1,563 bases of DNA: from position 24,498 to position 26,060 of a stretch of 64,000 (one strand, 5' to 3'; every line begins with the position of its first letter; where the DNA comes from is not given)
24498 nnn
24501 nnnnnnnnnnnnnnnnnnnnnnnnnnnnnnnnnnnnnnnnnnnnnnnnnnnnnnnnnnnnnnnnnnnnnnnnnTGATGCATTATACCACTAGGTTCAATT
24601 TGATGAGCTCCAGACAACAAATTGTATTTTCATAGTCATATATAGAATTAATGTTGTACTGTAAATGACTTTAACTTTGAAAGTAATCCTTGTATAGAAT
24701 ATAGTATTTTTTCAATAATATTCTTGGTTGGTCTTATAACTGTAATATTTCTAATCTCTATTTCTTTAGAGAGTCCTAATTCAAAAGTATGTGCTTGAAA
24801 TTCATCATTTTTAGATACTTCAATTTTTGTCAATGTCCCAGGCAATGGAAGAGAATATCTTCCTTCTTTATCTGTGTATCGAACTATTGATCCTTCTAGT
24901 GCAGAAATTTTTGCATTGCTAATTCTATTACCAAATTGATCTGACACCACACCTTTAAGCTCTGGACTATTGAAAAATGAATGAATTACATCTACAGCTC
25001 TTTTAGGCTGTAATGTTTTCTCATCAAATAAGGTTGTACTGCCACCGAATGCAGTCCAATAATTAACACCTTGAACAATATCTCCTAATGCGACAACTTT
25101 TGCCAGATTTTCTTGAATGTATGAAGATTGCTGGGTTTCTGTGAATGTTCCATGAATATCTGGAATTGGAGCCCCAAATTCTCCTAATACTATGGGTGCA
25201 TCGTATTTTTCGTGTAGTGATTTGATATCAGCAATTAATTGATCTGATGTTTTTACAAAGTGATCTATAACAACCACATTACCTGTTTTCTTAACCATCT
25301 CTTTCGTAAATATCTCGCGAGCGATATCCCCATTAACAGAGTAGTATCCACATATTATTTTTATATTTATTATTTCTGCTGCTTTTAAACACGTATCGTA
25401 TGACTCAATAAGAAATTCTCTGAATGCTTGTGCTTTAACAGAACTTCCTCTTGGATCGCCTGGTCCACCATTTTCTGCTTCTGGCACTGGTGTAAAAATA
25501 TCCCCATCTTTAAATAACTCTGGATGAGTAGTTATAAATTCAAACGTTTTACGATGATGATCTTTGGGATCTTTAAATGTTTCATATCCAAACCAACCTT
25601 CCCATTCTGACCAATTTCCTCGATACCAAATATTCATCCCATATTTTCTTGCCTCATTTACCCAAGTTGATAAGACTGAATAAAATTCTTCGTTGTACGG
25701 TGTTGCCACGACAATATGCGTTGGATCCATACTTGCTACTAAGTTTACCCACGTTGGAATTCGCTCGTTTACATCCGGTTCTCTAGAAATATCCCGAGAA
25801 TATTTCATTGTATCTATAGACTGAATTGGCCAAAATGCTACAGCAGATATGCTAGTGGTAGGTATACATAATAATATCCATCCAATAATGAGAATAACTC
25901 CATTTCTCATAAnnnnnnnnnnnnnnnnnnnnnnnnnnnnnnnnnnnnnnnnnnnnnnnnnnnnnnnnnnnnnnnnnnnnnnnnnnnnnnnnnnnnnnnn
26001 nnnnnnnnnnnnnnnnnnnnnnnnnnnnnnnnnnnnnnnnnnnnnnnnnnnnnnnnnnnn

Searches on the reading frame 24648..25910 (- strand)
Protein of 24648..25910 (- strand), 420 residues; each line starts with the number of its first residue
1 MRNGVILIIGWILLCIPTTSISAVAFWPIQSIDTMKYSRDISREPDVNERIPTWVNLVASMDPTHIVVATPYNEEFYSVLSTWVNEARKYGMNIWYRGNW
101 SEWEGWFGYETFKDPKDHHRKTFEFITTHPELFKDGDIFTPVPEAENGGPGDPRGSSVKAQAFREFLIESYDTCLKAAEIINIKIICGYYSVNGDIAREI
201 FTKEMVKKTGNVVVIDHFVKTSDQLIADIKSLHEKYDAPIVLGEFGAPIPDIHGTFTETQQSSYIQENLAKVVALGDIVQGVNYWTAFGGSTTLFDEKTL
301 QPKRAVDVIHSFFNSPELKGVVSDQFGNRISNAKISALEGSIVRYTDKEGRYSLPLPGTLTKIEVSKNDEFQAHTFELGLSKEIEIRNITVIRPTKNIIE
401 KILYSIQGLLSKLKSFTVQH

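Call 3: search_protein_families(library=pfam, proteins=[window:24648-25910:-], max_evalue=1)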
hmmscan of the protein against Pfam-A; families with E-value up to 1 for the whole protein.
window:24648-25910:- (420 aa): 5 families
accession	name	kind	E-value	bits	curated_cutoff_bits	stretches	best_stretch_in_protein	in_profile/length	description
PF13620.12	CarboxypepD_reg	-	0.00014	22.6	32.3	1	318-367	2-56/82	Carboxypeptidase regulatory-like domain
PF11790.14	Glyco_hydro_cc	-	0.013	15.5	21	1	217-289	142-209/237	Glycosyl hydrolase catalytic core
PF13715.12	CarbopepD_reg_2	-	0.019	15.4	32.2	1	319-383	2-67/88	CarboxypepD_reg-like domain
PF06713.17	bPH_4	-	0.038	14.5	22.9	1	380-410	17-47/74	Bacterial PH domain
PF13034.12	DUF3895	-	0.14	12.8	25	1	175-221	13-60/77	Protein of unknown function (DUF3895)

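Call 4: search_protein_families(library=ncbifam, proteins=[window:24648-25910:-], max_evalue=1)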
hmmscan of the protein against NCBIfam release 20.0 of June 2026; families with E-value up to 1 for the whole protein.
window:24648-25910:- (420 aa): 1 family
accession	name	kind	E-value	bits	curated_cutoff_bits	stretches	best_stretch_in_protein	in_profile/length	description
TIGR02130.1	dapB_plant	equivalog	0.0057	15.7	294.55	1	187-275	45-132/275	dihydrodipicolinate reductase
